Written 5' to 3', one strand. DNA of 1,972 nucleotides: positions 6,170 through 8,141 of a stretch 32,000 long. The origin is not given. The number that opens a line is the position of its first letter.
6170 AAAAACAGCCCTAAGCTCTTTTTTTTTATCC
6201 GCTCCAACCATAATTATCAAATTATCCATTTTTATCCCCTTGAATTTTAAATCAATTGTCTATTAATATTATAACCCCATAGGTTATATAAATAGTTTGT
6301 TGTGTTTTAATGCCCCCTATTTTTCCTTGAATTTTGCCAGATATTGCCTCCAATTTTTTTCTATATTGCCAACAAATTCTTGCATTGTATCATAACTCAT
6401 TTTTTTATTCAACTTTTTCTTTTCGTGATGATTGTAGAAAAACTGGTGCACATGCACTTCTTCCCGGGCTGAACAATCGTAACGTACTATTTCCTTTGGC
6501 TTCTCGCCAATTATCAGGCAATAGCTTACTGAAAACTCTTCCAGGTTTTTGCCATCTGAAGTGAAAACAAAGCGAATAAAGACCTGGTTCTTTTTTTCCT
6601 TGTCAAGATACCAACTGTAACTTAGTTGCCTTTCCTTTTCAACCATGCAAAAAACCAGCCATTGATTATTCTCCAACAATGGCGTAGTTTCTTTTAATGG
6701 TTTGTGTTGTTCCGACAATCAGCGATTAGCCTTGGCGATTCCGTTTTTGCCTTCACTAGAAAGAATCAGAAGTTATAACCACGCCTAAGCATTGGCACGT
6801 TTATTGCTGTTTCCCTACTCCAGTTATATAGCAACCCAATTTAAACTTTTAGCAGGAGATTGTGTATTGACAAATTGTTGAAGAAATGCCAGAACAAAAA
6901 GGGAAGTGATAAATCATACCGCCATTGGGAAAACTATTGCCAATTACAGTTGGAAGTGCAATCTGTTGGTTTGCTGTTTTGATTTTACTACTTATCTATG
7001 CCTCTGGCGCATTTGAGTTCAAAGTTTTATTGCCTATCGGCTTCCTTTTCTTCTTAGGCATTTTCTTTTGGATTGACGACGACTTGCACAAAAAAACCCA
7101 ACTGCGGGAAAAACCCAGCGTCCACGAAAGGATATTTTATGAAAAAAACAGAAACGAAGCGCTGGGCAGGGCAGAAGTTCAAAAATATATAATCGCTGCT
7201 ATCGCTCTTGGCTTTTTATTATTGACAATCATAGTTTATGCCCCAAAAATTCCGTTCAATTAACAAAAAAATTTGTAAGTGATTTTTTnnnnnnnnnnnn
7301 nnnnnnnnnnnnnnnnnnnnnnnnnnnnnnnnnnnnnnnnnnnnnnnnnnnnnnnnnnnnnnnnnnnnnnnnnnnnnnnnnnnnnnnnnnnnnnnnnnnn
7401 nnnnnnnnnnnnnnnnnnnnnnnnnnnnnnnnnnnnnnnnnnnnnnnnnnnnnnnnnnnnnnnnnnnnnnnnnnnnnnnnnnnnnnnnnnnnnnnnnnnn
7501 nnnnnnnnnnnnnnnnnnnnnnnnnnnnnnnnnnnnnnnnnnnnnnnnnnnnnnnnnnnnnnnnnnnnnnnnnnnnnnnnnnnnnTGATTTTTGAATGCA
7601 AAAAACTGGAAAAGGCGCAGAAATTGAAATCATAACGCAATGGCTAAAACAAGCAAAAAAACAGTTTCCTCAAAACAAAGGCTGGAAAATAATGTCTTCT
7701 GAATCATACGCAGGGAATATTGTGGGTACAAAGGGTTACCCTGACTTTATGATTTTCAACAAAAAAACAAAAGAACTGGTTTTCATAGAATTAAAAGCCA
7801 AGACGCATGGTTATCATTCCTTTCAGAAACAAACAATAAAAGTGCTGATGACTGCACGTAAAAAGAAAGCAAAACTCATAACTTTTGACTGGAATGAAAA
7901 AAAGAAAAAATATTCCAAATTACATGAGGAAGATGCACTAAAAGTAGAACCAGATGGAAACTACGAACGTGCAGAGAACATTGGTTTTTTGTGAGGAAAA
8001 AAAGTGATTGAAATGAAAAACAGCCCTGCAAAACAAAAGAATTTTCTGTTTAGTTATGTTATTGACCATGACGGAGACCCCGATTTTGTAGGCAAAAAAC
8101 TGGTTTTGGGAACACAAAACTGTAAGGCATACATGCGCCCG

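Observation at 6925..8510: Uncharacterised four-gene operon: two small membrane proteins, a VRR-NUC/Hjc-like nuclease and an Nmad2-like protein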

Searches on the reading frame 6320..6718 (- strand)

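Call 9: search_protein_families(library=pfam, proteins=[window:6320-6718:-], max_evalue=0.01)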
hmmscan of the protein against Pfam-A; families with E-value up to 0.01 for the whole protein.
window:6320-6718:- (133 aa): 1 family
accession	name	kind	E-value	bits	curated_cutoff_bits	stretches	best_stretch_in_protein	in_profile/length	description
PF24839.1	DUF7718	-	6.3e-11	42.5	25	1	34-132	6-100/104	Domain of unknown function (DUF7718)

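Call 40: search_protein_families(library=ncbifam, proteins=[window:6320-6718:-], max_evalue=0.1)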
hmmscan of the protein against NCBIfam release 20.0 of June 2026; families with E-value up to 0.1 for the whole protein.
window:6320-6718:- (133 aa): 0 families

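Call 75: search_protein_families(library=padloc, proteins=[window:6320-6718:-], max_evalue=0.01)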
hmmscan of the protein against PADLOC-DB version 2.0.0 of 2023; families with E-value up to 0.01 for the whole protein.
window:6320-6718:- (133 aa): 0 families

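Call 89: search_protein_families(library=phrogs, proteins=[window:6320-6718:-], max_evalue=0.01)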
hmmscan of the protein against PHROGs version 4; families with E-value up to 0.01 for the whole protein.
window:6320-6718:- (133 aa): 0 families

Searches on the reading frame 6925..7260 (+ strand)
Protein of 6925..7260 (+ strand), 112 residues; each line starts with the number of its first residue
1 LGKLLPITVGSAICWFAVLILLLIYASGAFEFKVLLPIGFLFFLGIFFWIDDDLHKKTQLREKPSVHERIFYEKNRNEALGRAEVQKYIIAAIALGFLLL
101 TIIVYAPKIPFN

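Call 4: search_protein_families(library=pfam, proteins=[window:6925-7260:+], max_evalue=1)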
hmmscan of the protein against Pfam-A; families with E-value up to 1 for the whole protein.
window:6925-7260:+ (112 aa): 4 families
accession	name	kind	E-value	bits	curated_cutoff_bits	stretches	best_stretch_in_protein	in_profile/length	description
PF00499.25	Oxidored_q3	-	0.0024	18.1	33.2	1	31-106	98-143/146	NADH-ubiquinone/plastoquinone oxidoreductase chain 6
PF07895.16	DUF1673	-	0.1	13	30.4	1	14-102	64-141/204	Protein of unknown function (DUF1673)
PF12420.13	DUF3671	-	0.17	11.8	34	1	31-106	160-208/223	Fam-L, Fam-M like protein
PF13567.11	DUF4131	-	0.57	10.3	31.6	1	11-61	7-59/165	Domain of unknown function (DUF4131)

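Call 5: search_protein_families(library=padloc, proteins=[window:6925-7260:+], max_evalue=1)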
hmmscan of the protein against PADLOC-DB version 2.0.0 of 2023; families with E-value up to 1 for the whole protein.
window:6925-7260:+ (112 aa): 0 families

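Call 6: search_protein_families(library=phrogs, proteins=[window:6925-7260:+], max_evalue=1)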
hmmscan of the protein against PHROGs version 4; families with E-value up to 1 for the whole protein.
window:6925-7260:+ (112 aa): 3 families
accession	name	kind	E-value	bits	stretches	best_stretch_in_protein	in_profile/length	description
phrog_33815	-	unknown function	0.19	12.8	1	4-64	18-72/83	-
phrog_36655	-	unknown function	0.23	12.5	1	1-17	3-19/55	-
phrog_8868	-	unknown function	0.24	12.4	1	52-87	26-58/88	-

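Call 40: search_protein_families(library=ncbifam, proteins=[window:6925-7260:+], max_evalue=0.1)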
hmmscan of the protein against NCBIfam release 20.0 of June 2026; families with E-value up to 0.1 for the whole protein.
window:6925-7260:+ (112 aa): 1 family
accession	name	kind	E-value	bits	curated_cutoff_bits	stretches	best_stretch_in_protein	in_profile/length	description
NF045846.1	MSC0882_dom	subfamily_domain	0.018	14.2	60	1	40-104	122-180/244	MSC_0882 family membrane protein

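Call 78: find_related_loci(query=window:6925-7260:+, collection=viral_contigs, flank=5000)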
Query seq(112 aa) (112 aa) in viral_contigs; peptide patterns used: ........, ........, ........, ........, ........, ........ (x = any residue, [..] = any of these).
2 stretches matched a pattern, but none encodes a relative of the query by tblastn (E <= 1e-3).

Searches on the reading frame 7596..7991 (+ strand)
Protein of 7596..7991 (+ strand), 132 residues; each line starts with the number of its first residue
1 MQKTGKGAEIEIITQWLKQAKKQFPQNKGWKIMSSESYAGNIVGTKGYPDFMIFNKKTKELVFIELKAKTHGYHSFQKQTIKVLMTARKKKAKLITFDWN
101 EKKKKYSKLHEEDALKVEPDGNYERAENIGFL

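Call 4: search_protein_families(library=pfam, proteins=[window:7596-7991:+], max_evalue=1)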
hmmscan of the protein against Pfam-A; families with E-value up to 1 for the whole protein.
window:7596-7991:+ (132 aa): 5 families
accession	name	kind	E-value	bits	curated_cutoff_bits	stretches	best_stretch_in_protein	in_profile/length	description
PF13366.12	PDDEXK_3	-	0.0003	21.6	22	1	37-104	51-112/117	PD-(D/E)XK nuclease superfamily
PF08774.17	VRR_NUC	-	0.00038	20.9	23.8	1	44-87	60-105/116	VRR-NUC domain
PF13588.12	HSDR_N_2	-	0.0057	17.2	25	1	45-96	35-86/110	Type I restriction enzyme R protein N terminus (HSDR_N)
PF14082.12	SduA_C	-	0.063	13.9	27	1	39-74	33-59/159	Shedu protein SduA, C-terminal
PF12992.12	DUF3876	-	0.18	12.3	27.2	0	34-125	9-92/92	Domain of unknown function, B. Theta Gene description (DUF3876)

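Call 5: search_protein_families(library=padloc, proteins=[window:7596-7991:+], max_evalue=1)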
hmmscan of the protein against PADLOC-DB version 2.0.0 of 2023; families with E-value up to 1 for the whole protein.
window:7596-7991:+ (132 aa): 1 family
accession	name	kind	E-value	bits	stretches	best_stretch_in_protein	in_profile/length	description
PDLC04667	PDC-M47B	-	0.016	13.1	1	48-89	46-87/158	-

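Call 6: search_protein_families(library=phrogs, proteins=[window:7596-7991:+], max_evalue=1)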
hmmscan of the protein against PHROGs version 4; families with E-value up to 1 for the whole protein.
window:7596-7991:+ (132 aa): 7 families
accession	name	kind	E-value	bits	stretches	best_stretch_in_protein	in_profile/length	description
phrog_5702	-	DNA, RNA and nucleotide metabolism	0.00068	20.6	1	46-84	5-43/70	Holliday junction resolvase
phrog_20559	-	unknown function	0.0083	17.4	1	57-103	24-70/127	-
phrog_9723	-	unknown function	0.028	15.4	1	31-68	71-108/140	-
phrog_14167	-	unknown function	0.084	13.3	1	50-112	130-188/209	-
phrog_13841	-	transcription regulation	0.086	14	1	84-125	19-60/72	transcriptional regulator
phrog_27920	-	unknown function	0.11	13.7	1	8-91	20-101/113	-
phrog_11561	-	unknown function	0.24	10.6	1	10-111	393-493/853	-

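Call 15: find_homologous_proteins(query=window:7596-7991:+)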
Query window:7596-7991:+ (132 aa): 2 proteins with E <= 0.001 among 9 candidates.
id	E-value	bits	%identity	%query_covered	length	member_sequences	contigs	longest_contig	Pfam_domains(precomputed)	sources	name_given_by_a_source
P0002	3.6e-81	287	100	100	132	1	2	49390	-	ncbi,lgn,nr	ncbi:MAG: GxxExxY protein [Candidatus ainarchaeum sp.]|nr:GxxExxY protein [Candidatus ainarchaeum sp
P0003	1.8e-71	256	89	100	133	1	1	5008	-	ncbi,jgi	jgi:uncharacterized membrane protein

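Call 16: search_solved_structures(query=window:7596-7991:+, max_evalue=10, show_alignments=2)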
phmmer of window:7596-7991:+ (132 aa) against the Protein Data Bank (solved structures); distinct sequences matched with E-value up to 10: 1.
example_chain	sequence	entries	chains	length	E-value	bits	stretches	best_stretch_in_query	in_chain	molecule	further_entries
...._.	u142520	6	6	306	0.73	13.2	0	20-93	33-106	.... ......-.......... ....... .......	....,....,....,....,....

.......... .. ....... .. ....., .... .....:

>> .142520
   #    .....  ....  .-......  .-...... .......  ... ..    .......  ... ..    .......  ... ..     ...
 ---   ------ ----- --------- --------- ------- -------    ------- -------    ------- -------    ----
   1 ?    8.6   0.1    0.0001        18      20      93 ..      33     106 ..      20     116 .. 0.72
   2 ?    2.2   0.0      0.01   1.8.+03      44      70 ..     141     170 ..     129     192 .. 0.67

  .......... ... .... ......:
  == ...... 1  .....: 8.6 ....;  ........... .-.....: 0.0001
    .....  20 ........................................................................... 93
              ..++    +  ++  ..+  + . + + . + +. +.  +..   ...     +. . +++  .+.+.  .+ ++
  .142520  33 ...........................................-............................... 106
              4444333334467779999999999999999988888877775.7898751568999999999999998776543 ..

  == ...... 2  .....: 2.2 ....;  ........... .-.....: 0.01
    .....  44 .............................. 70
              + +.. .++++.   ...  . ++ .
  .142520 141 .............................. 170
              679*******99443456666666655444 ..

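Call 18: find_encoding_contigs(protein=P0003, flank=10000)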
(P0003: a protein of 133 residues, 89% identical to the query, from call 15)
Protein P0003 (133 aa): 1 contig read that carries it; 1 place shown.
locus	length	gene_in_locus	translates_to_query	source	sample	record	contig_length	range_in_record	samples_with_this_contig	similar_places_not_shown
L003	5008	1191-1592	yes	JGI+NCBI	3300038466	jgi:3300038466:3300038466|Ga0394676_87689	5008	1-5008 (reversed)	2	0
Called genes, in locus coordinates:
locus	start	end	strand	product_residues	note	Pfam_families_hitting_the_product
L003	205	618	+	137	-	-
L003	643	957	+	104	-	-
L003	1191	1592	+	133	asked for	-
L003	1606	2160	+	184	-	-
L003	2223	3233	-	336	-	PF12666:PrgI (faint), PF26593:TraC-like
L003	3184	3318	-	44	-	-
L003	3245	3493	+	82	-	PF26688:RHH_12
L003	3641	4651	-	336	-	-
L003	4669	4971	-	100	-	PF04956:TrbC, PF18895:T4SS_pilin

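Call 19: find_encoding_contigs(protein=P0002, flank=10000)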
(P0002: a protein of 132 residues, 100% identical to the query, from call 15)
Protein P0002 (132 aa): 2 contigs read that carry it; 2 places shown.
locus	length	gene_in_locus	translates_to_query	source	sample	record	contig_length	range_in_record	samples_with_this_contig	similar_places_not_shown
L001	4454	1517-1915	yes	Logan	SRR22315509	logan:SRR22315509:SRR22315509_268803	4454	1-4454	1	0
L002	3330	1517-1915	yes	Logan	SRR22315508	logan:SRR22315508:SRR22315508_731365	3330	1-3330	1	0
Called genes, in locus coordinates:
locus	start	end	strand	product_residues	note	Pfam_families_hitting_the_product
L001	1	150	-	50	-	?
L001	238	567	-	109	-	PF24839:DUF7718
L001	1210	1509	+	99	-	-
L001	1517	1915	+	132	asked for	-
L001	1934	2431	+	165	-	PF18753:Nmad2 (faint)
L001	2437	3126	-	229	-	-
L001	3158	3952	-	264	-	-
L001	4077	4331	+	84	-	-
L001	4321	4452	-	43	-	?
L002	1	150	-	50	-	?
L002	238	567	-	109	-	PF24839:DUF7718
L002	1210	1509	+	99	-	-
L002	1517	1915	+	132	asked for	-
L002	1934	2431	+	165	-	PF18753:Nmad2 (faint)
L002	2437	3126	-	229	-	-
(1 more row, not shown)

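Call 40: search_protein_families(library=ncbifam, proteins=[window:7596-7991:+], max_evalue=0.1)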
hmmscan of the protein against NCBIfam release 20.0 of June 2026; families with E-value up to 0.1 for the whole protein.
window:7596-7991:+ (132 aa): 2 families
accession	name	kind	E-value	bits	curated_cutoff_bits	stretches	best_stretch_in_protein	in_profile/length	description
NF011267.0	PRK14674.1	equivalog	0.00043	20.4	232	1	14-92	8-76/133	hypothetical protein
TIGR04256.1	GxxExxY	subfamily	0.0013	19.1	35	1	17-101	34-109/116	GxxExxY protein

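Call 49: find_related_loci(query=A3, collection=viral_contigs, flank=6000)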
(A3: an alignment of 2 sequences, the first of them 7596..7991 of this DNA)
Query A3 (132 aa) in viral_contigs; peptide patterns used: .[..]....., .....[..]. (x = any residue, [..] = any of these).
199 stretches matched a pattern, but none encodes a relative of the query by tblastn (E <= 1e-3).

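Call 53: predict_structure(alignment_id=A3)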
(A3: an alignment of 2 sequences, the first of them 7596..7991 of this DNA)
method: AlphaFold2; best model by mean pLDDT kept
length: 132 residues; sequences in the alignment: 2
mean_pLDDT: 49.1   pTM: 0.39
mean pLDDT of the five models: 49.1, 47.2, 45.5, 44.2, 43.1
residues with pLDDT >= 90: 0; 70-90: 2; 50-70: 65; < 50: 65
segments of 3 or more residues with pLDDT < 50: 1-4, 34-48, 69-80, 84-93, 109-132
pLDDT, mean of each block of 10 residues (from residue 1): 48 68 62 47 40 60 54 37 46 53 56 40 32 22
secondary structure, 60 per line:
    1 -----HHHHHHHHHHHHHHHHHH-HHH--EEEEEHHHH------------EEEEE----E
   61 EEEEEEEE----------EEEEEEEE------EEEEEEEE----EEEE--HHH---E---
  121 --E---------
elements in order: H6-23 E30-34 H35-38 E51-55 E60-68 E79-86 E93-100 E105-108

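Call 63: search_dna_similar(query=window:7596-7991:+, collection=phages, mode=protein, max_evalue=1, max_rows=15)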
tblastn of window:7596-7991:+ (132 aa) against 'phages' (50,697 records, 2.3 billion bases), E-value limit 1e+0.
No match.

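Call 70: search_protein_families(library=pfam, proteins=[L003:1606-2157:+, L003:932-1165:+, L003:643-954:+], max_evalue=0.05)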
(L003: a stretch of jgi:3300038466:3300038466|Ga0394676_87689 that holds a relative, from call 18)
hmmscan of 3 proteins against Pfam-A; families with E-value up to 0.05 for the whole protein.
L003:1606-2157:+ (184 aa): 1 family
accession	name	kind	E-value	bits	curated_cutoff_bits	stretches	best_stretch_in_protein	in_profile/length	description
PF21657.2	L544_helical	-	0.026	15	27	1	80-137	26-84/144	Nucleotidyl transferase L544, helical domain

L003:932-1165:+ (78 aa): 1 family
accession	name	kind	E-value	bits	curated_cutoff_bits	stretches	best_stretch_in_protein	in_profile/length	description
PF01809.23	YidD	-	1.2e-19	70.3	27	1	13-68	6-58/67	Putative membrane protein insertion efficiency factor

L003:643-954:+ (104 aa): 1 family
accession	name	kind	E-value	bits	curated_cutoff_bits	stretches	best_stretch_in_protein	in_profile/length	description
PF07754.17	HVO_2753_ZBP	-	0.00013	22.2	33.2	1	65-89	1-24/46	Small zinc finger protein HVO_2753-like, Zn-binding pocket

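Call 75: search_protein_families(library=padloc, proteins=[L003:1606-2157:+], max_evalue=0.01)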
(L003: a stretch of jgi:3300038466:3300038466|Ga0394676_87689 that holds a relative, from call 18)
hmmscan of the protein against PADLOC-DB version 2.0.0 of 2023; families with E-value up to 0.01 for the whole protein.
L003:1606-2157:+ (184 aa): 0 families

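Call 79: search_dna_similar(query=window:7596-7991:+, collection=plasmids, mode=protein, max_evalue=1, max_rows=10)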
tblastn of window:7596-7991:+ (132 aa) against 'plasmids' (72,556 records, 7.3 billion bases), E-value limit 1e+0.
No match.

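Call 82: search_solved_structures(query=A7, max_evalue=10, show_alignments=4)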
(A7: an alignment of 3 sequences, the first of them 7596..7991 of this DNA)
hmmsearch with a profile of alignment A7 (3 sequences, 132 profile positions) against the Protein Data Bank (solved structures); distinct sequences matched with E-value up to 10: 2.
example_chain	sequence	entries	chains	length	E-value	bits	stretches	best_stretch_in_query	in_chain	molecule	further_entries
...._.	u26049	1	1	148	0.73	13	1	11-61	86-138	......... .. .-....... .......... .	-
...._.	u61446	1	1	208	3.2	10.9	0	70-123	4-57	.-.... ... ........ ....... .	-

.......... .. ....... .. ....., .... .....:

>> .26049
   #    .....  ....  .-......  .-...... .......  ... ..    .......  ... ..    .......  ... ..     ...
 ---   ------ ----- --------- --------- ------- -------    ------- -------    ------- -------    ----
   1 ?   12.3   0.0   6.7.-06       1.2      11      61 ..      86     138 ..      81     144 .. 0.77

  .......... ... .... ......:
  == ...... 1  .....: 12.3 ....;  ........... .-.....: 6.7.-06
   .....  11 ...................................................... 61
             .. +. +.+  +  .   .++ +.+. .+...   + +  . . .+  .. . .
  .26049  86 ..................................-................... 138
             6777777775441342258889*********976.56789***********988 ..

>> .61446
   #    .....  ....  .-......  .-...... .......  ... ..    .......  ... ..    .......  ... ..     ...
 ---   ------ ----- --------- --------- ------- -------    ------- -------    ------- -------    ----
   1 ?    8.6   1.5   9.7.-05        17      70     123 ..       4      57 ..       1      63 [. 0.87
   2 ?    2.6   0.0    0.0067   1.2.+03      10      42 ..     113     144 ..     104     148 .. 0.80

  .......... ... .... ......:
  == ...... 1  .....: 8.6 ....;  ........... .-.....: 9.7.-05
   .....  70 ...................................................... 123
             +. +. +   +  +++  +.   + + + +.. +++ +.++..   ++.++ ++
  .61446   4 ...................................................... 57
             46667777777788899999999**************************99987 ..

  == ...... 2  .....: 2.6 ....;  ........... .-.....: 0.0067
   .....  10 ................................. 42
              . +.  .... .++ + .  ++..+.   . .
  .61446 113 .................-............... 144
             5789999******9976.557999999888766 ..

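Call 85: fold_search(model_id=the predicted structure, library=pdb)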
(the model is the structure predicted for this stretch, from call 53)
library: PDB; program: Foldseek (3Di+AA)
matches with E <= 10: 80; with E <= 0.001: 0
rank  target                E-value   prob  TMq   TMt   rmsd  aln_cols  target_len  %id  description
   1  8j62_C                8.1e-01  0.28  0.32  0.33   9.0       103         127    9  Cryo-EM structure of APOBEC3G-Vif complex (released 2023-07-19)
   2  8gq6_B                8.5e-01  0.16  0.22  0.06  13.4        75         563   15  Cryo-EM Structure of the KBTBD2-CUL3-Rbx1 dimeric complex (released 2023-09-06)
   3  8h3a_M                8.5e-01  0.16  0.22  0.06  13.4        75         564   15  Cryo-EM Structure of the KBTBD2-CRL3~N8(removed)-CSN complex (released 2023-10-11)
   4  9dld_C                1.4e+00  0.07  0.18  0.09  13.0        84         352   10  CryoEM structures of yeast cytoplasmic dynein in the presence of ATP and Lis1. (released 2025-05-28)
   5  8h38_M                1.4e+00  0.13  0.22  0.06  13.4        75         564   15  Cryo-EM Structure of the KBTBD2-CRL3~N8-CSN(mutate) complex (released 2023-10-11)
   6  9dmw_B                2.2e+00  0.06  0.18  0.28  13.5        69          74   10  CryoEM structures of yeast cytoplasmic dynein in the presence of ATP and Lis1. (released 2025-06-04)
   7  8h3a_I                2.4e+00  0.08  0.22  0.06  14.4        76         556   14  Cryo-EM Structure of the KBTBD2-CRL3~N8(removed)-CSN complex (released 2023-10-11)
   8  8h38_I                2.4e+00  0.08  0.22  0.06  14.0        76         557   14  Cryo-EM Structure of the KBTBD2-CRL3~N8-CSN(mutate) complex (released 2023-10-11)
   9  9dj7_C                2.4e+00  0.08  0.21  0.10  10.4        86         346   10  CryoEM structures of yeast cytoplasmic dynein in the presence of ATP and Lis1. (released 2025-05-28)
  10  1f1s                  2.4e+00  0.06  0.18  0.05   8.3        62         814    5  CRYSTAL STRUCTURE OF STREPTOCOCCUS AGALACTIAE HYALURONATE LYASE AT 2.1 ANGSTROM RESOLUTION. (released 2002-01-16)
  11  8h3f_I                2.9e+00  0.08  0.22  0.06  14.4        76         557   14  Cryo-EM Structure of the KBTBD2-CRL3-CSN complex (released 2023-10-11)
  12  9dkx_C                2.9e+00  0.05  0.18  0.09  12.8        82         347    8  CryoEM structures of yeast cytoplasmic dynein in the presence of ATP and Lis1. (released 2025-06-04)
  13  9dle_B                3.1e+00  0.05  0.19  0.10  12.9        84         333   10  CryoEM structures of yeast cytoplasmic dynein in the presence of ATP and Lis1. (released 2025-05-28)
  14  9dkh_C                3.2e+00  0.05  0.20  0.10   9.0        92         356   11  CryoEM structures of yeast cytoplasmic dynein in the presence of ATP and Lis1. (released 2025-05-28)
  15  9d8p_A                3.4e+00  0.05  0.19  0.08  13.7        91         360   13  Focused map of Cryo-EM structure of Ubiquitin C-degron bound to KLHDC10-EloB/C (released 2024-11-20)
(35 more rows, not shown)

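Call 89: search_protein_families(library=phrogs, proteins=[L003:1606-2157:+], max_evalue=0.01)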
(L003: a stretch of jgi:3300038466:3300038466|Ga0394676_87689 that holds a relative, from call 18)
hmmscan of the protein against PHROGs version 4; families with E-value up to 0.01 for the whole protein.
L003:1606-2157:+ (184 aa): 0 families
